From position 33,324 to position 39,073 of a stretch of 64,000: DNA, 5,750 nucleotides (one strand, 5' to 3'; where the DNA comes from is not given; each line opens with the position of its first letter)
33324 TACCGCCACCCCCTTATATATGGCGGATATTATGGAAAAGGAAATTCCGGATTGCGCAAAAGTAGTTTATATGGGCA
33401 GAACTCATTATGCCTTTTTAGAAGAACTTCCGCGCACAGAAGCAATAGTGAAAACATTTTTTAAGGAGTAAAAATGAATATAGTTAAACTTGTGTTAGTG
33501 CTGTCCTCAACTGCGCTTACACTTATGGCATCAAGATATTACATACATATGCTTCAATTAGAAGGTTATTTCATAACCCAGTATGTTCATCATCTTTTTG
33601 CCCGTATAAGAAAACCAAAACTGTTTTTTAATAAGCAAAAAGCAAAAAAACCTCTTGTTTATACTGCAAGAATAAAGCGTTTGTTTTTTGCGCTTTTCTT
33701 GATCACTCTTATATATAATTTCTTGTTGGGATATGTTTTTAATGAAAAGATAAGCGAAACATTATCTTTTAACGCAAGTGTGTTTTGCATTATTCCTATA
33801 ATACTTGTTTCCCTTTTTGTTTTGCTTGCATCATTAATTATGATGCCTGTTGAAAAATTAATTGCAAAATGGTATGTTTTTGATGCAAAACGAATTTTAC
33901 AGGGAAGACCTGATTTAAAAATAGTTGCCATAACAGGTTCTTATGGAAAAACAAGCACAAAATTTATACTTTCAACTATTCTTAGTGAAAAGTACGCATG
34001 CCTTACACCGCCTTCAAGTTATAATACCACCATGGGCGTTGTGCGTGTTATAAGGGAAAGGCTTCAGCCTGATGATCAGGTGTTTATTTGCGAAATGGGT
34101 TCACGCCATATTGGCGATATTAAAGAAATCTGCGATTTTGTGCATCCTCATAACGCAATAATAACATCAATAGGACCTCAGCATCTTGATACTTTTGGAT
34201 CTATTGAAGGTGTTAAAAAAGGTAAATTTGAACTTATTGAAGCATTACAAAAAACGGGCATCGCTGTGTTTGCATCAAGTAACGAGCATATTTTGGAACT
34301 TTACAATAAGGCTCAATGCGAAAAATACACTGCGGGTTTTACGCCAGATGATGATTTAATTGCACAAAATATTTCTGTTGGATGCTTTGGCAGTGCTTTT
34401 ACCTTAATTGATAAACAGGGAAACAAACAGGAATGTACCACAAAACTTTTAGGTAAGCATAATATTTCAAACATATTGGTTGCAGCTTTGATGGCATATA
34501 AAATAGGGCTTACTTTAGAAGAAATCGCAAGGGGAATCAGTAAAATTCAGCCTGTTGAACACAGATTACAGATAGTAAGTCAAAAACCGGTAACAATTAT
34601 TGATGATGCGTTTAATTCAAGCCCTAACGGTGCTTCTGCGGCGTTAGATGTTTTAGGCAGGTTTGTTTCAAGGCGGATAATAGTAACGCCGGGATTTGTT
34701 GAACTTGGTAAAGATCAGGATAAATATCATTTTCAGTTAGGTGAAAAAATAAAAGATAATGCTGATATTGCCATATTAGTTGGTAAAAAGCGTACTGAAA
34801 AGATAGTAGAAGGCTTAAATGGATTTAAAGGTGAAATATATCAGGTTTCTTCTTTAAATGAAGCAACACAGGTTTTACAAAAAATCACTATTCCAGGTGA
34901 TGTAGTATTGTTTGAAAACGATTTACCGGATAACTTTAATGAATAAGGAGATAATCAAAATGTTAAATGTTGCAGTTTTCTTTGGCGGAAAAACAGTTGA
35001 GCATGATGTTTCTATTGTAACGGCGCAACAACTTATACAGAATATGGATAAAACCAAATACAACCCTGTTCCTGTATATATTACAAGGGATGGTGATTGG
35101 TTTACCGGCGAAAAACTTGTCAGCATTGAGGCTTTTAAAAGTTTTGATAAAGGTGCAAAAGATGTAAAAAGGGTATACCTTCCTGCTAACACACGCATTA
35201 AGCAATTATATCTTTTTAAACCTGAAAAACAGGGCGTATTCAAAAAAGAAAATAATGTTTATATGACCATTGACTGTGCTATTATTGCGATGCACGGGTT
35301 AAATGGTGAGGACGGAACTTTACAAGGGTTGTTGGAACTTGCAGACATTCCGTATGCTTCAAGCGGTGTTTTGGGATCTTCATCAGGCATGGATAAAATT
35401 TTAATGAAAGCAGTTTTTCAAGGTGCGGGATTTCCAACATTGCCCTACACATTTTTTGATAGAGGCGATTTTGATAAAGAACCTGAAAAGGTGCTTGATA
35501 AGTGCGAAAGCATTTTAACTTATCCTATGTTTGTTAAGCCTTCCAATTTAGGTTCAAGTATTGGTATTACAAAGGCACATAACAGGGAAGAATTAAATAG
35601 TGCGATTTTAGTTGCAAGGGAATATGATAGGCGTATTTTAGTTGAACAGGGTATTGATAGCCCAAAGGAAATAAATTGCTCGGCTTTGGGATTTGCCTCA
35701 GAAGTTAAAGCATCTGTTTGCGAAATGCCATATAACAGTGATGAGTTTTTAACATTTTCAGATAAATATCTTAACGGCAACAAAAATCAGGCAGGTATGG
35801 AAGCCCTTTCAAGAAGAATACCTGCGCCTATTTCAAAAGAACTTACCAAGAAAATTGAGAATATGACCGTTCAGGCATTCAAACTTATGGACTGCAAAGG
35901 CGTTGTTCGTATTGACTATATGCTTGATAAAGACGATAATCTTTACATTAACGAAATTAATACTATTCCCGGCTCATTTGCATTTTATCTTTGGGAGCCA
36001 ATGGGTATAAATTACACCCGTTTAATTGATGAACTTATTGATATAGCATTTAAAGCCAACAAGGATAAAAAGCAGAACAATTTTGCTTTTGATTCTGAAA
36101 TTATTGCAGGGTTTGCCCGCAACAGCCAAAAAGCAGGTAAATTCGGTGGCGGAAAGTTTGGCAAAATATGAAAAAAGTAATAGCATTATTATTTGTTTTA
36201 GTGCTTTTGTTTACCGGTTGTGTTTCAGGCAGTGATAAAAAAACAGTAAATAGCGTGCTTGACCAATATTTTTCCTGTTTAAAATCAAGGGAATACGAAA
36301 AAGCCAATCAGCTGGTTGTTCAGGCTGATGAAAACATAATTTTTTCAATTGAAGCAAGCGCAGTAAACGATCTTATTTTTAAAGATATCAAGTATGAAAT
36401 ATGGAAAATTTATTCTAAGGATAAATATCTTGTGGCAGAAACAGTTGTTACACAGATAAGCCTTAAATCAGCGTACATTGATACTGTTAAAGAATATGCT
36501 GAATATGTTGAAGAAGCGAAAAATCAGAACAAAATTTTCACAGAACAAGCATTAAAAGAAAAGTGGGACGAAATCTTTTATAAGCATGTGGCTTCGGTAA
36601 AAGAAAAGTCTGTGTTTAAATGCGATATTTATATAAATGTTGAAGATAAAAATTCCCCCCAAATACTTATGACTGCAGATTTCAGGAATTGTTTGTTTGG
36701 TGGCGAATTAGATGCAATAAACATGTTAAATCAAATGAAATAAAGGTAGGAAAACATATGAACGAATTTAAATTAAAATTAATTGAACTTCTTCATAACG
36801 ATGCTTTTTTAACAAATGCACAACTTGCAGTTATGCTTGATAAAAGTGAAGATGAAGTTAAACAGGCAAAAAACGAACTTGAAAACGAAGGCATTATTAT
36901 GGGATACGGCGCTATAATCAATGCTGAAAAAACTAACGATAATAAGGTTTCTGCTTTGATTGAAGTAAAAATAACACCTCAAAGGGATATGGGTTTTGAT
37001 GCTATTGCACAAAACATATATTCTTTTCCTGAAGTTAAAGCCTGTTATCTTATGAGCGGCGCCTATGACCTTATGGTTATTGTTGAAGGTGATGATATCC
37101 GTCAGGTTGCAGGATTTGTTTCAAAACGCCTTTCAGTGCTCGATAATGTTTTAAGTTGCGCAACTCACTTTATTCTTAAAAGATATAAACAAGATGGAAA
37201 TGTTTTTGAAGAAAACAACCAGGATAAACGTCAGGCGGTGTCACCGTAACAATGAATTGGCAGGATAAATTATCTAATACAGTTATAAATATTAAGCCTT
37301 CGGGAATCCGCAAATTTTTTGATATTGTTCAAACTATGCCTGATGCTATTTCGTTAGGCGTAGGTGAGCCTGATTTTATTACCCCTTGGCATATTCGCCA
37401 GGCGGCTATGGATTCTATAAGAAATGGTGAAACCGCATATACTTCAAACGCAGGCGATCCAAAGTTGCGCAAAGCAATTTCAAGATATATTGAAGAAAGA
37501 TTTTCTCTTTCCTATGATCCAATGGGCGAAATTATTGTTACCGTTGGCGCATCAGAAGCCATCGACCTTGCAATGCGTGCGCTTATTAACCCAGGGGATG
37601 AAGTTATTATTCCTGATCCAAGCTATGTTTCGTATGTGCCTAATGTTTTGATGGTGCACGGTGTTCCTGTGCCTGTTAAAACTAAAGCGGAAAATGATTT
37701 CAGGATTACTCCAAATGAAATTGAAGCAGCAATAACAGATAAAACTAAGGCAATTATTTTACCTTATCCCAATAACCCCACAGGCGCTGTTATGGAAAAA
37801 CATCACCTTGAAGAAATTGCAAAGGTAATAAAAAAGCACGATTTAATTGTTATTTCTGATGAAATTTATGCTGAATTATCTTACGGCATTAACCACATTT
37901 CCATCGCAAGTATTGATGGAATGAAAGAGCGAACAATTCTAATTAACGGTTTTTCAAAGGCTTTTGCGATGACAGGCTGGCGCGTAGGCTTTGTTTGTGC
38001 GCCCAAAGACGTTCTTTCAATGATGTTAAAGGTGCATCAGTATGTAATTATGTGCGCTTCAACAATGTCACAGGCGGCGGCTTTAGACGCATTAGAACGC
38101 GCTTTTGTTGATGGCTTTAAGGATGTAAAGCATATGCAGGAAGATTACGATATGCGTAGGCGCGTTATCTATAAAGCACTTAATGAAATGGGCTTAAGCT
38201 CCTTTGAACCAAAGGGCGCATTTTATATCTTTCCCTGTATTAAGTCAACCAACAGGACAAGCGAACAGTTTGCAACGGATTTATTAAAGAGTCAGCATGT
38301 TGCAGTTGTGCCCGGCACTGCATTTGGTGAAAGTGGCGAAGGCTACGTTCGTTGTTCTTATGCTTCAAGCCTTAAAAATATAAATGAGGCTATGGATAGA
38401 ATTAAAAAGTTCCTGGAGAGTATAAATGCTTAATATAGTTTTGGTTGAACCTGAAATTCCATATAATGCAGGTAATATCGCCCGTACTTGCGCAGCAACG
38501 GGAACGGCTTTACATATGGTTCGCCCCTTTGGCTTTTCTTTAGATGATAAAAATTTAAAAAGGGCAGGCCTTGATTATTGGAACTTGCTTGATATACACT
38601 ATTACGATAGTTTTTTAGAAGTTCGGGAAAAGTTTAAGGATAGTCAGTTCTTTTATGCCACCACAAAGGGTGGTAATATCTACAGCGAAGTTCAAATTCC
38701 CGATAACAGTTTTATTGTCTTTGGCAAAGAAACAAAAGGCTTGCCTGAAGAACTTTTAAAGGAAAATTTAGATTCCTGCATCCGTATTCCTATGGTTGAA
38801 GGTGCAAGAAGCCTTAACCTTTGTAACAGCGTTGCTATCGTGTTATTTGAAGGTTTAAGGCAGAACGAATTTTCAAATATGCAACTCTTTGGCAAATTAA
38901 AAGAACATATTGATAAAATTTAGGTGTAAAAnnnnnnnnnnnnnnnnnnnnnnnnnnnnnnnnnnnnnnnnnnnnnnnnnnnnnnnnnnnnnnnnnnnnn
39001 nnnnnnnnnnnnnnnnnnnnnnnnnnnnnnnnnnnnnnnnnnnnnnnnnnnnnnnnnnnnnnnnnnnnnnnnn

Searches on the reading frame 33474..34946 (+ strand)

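Call 12: search_protein_families(library=pfam, proteins=[window:33474-34946:+], max_evalue=0.001)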
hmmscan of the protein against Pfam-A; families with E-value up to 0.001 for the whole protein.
window:33474-34946:+ (490 aa): 2 families
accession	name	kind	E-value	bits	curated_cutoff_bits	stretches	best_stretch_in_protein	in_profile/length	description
PF08245.18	Mur_ligase_M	-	8.2e-38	130.8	24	1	153-340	1-199/200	Mur ligase middle domain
PF02875.26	Mur_ligase_C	-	5.9e-15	56.7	28.4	1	363-480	1-123/127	Mur ligase, glutamate ligase domain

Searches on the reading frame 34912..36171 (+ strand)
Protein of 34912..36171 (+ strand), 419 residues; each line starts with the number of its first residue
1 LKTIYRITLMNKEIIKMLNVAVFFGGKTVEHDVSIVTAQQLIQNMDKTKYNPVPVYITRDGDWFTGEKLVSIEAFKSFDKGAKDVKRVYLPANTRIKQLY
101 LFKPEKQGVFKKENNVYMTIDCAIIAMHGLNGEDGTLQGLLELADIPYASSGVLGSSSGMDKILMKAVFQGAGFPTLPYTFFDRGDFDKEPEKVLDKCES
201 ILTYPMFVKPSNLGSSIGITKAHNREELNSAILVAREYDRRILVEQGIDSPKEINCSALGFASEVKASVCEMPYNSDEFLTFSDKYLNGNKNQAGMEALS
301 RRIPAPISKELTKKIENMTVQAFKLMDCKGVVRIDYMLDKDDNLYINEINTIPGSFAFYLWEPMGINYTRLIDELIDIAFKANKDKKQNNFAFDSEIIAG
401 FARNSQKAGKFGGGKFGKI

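Call 12: search_protein_families(library=pfam, proteins=[window:34912-36171:+], max_evalue=0.001)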
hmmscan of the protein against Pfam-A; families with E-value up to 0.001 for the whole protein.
window:34912-36171:+ (419 aa): 4 families
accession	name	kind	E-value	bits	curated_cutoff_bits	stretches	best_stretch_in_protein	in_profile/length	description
PF07478.18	Dala_Dala_lig_C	-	1.1e-52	178.9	24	1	169-377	2-204/204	D-ala D-ala ligase C-terminus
PF01820.27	Dala_Dala_lig_N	-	5.7e-31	108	34.6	1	19-151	1-121/121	D-ala D-ala ligase N-terminus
PF02222.28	ATP-grasp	-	2e-07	31.3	27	1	194-350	21-160/179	ATP-grasp domain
PF02786.22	CPSase_L_D2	-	1.5e-06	28.3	19.8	1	191-351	27-178/211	Carbamoyl-phosphate synthase L chain, ATP binding domain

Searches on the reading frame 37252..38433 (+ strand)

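Call 12: search_protein_families(library=pfam, proteins=[window:37252-38433:+], max_evalue=0.001)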
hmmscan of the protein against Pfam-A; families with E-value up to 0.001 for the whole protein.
window:37252-38433:+ (393 aa): 5 families
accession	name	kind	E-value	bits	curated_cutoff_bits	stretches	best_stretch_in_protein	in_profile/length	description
PF00155.27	Aminotran_1_2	-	7.9e-75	252.7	19.7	1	31-384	2-361/361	Aminotransferase class I and II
PF01041.23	DegT_DnrJ_EryC1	-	1.7e-15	57.6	19.8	1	91-203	39-145/360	DegT/DnrJ/EryC1/StrS aminotransferase family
PF00266.25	Aminotran_5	-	6e-09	35.8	21.5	1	92-203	62-175/371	Aminotransferase class-V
PF01053.26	Cys_Met_Meta_PP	-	9.6e-07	28.1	27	1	99-206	76-176/381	Cys/Met metabolism PLP-dependent enzyme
PF01212.27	Beta_elim_lyase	-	5.8e-05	23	27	1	103-203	59-168/288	Beta-eliminating lyase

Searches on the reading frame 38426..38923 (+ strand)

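Call 12: search_protein_families(library=pfam, proteins=[window:38426-38923:+], max_evalue=0.001)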
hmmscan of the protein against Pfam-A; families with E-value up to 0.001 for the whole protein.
window:38426-38923:+ (165 aa): 1 family
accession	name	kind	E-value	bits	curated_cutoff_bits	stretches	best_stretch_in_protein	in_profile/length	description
PF00588.24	SpoU_methylase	-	2e-35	122.4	29.7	1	2-141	2-142/142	SpoU rRNA Methylase family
